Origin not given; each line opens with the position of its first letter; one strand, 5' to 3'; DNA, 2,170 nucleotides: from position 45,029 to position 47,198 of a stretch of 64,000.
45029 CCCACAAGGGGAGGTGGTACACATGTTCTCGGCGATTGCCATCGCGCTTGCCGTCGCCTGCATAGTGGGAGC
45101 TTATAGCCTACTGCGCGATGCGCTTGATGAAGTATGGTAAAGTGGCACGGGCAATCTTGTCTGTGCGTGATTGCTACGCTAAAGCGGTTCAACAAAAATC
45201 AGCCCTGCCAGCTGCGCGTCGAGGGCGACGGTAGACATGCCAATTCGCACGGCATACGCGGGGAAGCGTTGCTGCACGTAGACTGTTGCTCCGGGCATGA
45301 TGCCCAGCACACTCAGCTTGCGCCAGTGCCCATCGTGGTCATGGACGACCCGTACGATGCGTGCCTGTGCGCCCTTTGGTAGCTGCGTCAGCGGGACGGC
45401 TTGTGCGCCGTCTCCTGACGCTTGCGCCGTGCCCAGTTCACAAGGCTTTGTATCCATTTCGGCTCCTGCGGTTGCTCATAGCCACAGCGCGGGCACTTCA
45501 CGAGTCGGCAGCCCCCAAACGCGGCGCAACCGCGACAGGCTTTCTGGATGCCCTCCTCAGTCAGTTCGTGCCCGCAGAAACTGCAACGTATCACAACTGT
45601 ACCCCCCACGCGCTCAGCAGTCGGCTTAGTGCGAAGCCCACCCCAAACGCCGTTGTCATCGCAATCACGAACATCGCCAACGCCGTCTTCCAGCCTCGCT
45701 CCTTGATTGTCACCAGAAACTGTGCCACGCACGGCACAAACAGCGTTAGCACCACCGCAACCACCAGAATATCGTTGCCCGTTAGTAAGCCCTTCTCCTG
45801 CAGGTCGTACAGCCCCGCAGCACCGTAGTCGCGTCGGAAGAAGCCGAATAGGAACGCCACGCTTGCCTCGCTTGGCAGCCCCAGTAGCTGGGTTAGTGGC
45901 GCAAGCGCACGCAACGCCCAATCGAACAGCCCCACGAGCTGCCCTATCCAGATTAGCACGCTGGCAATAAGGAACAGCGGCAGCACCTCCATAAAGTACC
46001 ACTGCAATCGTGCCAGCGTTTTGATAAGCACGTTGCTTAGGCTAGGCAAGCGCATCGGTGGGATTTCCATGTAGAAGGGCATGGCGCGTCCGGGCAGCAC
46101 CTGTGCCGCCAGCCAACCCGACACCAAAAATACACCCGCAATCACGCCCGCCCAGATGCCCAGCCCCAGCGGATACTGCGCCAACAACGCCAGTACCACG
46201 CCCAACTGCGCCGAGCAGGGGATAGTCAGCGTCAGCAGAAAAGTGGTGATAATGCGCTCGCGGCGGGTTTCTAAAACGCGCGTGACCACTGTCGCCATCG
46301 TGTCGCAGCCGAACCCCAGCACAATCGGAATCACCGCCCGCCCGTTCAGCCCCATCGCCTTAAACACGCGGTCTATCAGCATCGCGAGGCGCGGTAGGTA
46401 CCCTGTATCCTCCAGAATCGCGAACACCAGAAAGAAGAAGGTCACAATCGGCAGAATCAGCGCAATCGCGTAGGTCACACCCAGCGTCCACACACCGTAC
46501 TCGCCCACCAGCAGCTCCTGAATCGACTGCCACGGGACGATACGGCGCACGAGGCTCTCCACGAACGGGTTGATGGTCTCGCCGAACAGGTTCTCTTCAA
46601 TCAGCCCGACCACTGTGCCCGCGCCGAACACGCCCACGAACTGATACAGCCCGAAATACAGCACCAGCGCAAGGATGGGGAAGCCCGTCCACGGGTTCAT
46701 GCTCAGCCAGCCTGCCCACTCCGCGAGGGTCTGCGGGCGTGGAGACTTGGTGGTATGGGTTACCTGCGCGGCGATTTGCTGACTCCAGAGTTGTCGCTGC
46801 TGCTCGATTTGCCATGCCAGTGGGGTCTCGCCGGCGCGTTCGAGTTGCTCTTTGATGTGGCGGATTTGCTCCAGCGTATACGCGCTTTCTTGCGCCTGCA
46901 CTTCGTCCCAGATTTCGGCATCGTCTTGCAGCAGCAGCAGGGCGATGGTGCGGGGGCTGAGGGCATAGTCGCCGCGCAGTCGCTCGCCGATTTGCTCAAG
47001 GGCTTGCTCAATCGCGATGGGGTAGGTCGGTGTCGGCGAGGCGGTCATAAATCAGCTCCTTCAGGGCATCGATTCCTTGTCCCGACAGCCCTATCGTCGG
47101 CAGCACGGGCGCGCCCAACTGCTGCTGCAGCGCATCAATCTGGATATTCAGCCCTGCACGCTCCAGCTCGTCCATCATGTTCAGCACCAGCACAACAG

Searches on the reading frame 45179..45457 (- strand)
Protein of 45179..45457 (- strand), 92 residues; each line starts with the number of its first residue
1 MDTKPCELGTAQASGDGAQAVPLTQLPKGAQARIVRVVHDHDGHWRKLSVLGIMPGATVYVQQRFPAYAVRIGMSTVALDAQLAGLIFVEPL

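Call 4: search_protein_families(library=ncbifam, proteins=[window:45179-45457:-], max_evalue=0.001)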
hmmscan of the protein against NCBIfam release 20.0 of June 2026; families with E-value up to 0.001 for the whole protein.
window:45179-45457:- (92 aa): 1 family
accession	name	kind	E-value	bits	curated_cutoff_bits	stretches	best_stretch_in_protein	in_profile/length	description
NF047407.1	TransRegMntRTherm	equivalog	6.8e-08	32.4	350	1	16-91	149-225/227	manganese-dependent transcriptional regulator MntR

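Call 5: search_protein_families(library=pfam, proteins=[window:45179-45457:-], max_evalue=0.01)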
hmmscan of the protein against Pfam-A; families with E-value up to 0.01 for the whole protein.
window:45179-45457:- (92 aa): 1 family
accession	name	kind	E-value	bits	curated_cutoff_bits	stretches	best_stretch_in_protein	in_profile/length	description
PF04023.20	FeoA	-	5.4e-15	55.7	23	1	21-91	1-74/74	FeoA domain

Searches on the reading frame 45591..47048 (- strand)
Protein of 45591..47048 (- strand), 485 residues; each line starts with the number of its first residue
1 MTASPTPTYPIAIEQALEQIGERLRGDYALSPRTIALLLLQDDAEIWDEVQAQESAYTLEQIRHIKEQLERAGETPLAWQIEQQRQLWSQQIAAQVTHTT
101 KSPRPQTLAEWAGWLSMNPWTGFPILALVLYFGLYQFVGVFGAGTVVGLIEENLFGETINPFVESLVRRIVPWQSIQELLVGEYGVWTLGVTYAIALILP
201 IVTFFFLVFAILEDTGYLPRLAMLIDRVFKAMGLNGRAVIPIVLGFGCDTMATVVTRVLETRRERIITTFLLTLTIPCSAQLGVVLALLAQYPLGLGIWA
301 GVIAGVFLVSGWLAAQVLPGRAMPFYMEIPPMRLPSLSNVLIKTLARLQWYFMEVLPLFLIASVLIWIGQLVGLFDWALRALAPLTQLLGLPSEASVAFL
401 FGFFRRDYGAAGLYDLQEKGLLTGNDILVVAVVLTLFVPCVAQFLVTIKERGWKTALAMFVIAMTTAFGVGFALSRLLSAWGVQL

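Call 4: search_protein_families(library=ncbifam, proteins=[window:45591-47048:-], max_evalue=0.001)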
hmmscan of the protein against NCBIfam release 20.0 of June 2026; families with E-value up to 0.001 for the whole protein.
window:45591-47048:- (485 aa): 3 families
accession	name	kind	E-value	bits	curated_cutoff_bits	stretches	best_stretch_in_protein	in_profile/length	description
TIGR00437.1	feoB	equivalog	6.4e-68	229.9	315.65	1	61-450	181-594/594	ferrous iron transport protein B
NF007105.0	PRK09554.1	equivalog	2.6e-31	108.5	683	1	8-366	176-526/772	Fe(2+) transporter permease subunit FeoB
NF007811.0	PRK10519.1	equivalog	9.3e-11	41.5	111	1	353-468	28-145/155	hypothetical protein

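Call 5: search_protein_families(library=pfam, proteins=[window:45591-47048:-], max_evalue=0.01)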
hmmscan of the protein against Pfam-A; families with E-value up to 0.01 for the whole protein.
window:45591-47048:- (485 aa): 3 families
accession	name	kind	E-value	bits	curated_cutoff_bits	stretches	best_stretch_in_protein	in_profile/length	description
PF07670.19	Gate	-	1.4e-35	122.3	29.6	2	198-290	4-102/104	Nucleoside recognition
PF07664.17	FeoB_C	-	4.9e-12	45.8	26.6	1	299-347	4-54/54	Ferrous iron transport protein B C terminus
PF17910.6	FeoB_Cyto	-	8.9e-10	39.3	23.4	1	9-97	1-89/90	FeoB cytosolic helical domain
